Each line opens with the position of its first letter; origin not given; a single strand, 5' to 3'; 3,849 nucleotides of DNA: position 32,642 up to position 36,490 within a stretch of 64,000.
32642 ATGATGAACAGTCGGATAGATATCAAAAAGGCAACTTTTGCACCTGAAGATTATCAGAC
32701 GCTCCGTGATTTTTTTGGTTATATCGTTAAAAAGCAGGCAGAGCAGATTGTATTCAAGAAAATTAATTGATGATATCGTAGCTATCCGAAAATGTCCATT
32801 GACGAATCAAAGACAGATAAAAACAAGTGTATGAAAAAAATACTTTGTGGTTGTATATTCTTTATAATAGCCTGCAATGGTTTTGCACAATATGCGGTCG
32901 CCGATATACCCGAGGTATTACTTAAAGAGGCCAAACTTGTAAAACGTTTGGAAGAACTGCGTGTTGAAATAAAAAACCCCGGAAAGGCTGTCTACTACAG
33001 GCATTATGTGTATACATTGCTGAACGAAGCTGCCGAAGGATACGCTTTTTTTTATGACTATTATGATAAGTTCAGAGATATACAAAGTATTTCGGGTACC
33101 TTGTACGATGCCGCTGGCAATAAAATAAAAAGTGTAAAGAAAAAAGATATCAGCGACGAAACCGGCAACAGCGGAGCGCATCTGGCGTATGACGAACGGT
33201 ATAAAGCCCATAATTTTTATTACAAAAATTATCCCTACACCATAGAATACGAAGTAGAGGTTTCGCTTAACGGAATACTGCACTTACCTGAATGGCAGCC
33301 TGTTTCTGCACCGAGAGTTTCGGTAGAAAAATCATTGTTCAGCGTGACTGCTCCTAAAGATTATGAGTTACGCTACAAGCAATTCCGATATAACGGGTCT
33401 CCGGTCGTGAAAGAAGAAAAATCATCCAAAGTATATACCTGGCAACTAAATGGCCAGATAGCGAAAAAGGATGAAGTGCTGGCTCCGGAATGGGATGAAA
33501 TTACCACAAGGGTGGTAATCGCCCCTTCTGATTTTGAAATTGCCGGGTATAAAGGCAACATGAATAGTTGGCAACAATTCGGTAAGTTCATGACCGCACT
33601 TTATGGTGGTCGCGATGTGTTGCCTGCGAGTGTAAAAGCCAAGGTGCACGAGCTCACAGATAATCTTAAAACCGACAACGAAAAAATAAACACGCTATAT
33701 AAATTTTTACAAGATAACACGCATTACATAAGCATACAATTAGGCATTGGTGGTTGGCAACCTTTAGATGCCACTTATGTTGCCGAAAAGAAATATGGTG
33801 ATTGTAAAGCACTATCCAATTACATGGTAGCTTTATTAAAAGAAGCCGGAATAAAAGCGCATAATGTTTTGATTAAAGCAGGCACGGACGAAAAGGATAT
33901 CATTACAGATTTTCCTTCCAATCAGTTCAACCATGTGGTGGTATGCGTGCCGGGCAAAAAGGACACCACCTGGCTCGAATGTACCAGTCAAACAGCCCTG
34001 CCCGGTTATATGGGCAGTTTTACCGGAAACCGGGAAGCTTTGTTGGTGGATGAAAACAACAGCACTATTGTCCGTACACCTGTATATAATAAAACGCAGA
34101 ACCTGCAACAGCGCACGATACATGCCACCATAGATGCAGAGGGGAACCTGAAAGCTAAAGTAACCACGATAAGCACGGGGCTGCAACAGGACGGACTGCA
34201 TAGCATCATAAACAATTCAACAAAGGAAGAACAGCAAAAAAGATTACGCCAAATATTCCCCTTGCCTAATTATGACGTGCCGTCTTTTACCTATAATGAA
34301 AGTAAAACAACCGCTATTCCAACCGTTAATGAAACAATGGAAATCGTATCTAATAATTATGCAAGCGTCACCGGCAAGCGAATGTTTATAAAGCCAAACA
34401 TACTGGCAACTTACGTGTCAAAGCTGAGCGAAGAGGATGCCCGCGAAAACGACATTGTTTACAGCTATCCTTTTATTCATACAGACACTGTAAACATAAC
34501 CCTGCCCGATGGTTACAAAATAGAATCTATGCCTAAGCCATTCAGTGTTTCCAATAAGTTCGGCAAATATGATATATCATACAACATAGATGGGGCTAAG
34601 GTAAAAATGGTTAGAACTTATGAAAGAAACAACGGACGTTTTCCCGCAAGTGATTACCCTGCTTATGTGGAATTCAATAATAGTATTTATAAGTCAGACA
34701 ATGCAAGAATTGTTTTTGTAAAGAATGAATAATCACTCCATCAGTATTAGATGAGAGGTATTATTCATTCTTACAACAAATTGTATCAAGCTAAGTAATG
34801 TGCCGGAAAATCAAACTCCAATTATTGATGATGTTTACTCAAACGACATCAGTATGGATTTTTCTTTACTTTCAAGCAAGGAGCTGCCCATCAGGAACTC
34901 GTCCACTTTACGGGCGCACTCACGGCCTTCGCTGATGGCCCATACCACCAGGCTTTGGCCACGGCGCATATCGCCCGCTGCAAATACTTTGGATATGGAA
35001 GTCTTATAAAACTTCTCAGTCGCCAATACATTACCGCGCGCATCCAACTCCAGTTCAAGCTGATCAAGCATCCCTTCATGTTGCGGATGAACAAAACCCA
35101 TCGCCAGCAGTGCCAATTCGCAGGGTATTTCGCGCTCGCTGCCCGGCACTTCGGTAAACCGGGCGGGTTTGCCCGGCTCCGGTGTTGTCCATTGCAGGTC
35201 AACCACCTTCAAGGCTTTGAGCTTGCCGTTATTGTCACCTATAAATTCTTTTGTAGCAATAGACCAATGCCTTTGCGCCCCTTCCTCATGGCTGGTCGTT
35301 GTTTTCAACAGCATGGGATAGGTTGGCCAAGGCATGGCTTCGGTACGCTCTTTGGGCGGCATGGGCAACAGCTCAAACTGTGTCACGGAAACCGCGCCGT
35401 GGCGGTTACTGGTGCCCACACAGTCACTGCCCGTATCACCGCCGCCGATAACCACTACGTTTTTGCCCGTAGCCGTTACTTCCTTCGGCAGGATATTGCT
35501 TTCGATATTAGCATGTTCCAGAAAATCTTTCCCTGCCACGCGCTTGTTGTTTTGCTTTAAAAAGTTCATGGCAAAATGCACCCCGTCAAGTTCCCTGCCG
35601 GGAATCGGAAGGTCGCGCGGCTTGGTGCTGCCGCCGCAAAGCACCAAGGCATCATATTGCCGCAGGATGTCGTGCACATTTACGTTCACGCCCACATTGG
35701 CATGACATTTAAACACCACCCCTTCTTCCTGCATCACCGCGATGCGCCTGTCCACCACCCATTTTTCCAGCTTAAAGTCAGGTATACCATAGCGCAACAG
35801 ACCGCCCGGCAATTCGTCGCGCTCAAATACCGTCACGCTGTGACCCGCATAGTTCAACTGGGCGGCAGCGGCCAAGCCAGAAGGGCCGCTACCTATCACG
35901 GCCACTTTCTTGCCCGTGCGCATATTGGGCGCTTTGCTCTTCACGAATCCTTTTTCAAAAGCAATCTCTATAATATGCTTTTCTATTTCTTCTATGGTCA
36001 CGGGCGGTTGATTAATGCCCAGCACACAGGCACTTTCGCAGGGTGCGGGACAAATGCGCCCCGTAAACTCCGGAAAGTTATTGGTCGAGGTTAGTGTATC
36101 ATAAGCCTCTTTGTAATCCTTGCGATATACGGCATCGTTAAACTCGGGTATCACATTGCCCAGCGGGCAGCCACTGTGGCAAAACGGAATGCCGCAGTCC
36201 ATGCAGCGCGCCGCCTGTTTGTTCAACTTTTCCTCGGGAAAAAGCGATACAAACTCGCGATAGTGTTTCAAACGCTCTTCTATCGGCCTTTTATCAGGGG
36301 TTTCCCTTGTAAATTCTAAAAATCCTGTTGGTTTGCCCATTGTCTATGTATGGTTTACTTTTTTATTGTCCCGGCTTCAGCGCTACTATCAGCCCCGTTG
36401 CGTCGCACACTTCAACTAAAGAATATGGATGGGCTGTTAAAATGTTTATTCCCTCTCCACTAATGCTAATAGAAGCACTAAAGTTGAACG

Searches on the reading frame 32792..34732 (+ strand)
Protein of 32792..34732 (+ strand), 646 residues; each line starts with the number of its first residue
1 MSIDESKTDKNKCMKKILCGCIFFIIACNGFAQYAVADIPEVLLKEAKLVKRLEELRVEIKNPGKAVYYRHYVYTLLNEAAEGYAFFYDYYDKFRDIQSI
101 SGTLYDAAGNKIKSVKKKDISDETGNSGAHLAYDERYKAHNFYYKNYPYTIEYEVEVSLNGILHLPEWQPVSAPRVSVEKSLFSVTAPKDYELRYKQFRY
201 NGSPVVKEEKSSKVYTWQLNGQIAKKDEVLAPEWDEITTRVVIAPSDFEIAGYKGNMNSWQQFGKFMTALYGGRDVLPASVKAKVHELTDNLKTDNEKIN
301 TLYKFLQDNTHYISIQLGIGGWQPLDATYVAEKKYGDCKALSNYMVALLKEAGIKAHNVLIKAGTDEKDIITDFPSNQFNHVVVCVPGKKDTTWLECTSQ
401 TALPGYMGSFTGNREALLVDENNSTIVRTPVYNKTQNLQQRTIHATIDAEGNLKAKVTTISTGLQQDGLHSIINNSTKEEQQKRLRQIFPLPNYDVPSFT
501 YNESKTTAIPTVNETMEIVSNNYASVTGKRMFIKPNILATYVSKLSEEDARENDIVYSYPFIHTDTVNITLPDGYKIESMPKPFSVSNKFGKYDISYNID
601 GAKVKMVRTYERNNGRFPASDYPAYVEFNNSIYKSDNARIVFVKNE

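Call 8: search_protein_families(library=pfam, proteins=[window:32792-34732:+])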
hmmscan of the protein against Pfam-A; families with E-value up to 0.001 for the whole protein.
window:32792-34732:+ (646 aa): 3 families
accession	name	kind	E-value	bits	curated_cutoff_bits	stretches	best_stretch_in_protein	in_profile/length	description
PF12969.12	DUF3857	-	3.2e-19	70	24.6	1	64-220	3-164/170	Domain of Unknown Function with PDB structure (DUF3857)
PF01841.26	Transglut_core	-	1e-07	32.6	23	1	285-375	4-85/108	Transglutaminase-like superfamily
PF12970.12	DUF3858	-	5.5e-06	26.9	27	1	551-642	25-116/116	Domain of Unknown Function with PDB structure (DUF3858)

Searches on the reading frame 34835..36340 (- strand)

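Call 8: search_protein_families(library=pfam, proteins=[window:34835-36340:-])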
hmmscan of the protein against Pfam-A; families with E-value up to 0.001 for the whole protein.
window:34835-36340:- (501 aa): 15 families
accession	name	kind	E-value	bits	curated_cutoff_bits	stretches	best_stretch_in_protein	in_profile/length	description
PF14691.11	Fer4_20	-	1.8e-26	92.6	25.8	1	24-131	2-112/113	Dihydroprymidine dehydrogenase domain II, 4Fe-4S cluster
PF07992.20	Pyr_redox_2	-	3.7e-24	86.1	26.1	1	144-472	1-291/291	Pyridine nucleotide-disulphide oxidoreductase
PF00070.33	Pyr_redox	-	6.8e-09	36.6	22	1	145-176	1-32/82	Pyridine nucleotide-disulphide oxidoreductase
PF13450.12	NAD_binding_8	-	2e-08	34.8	21.9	1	148-183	1-36/68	NAD(P)-binding Rossmann-like domain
PF13738.12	Pyr_redox_3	-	7.2e-07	29.2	30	1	130-176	149-197/305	Pyridine nucleotide-disulphide oxidoreductase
PF01266.30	DAO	-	3.3e-06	27.3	27.9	1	145-179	1-35/353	FAD dependent oxidoreductase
PF03486.20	HI0933_like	-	1.3e-05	25.2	50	1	145-179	2-36/244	HI0933-like protein Rossmann domain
PF01593.30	Amino_oxidase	-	1.5e-05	25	19.8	1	154-183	2-31/443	Flavin containing amine oxidoreductase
PF12831.13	FAD_oxidored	-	2.7e-05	24.1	27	1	146-185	2-41/416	FAD dependent oxidoreductase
PF01965.30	DJ-1_PfpI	-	0.00012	22.4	26.6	0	201-261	33-91/165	DJ-1/PfpI family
PF00890.30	FAD_binding_2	-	0.00017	21.3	20.4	1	146-176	2-32/414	FAD binding domain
PF13241.12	NAD_binding_7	-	0.00023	22.1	22.1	0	142-234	6-90/104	Putative NAD(P)-binding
PF01262.27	AlaDh_PNT_C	-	0.00023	21.1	23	0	144-175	29-60/214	Alanine dehydrogenase/PNT, C-terminal domain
PF00670.27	AdoHcyase_NAD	-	0.00088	19.9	27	0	287-320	18-52/162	S-adenosyl-L-homocysteine hydrolase, NAD binding domain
PF01494.25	FAD_binding_3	-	0.00096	18.9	22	1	145-176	3-34/349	FAD binding domain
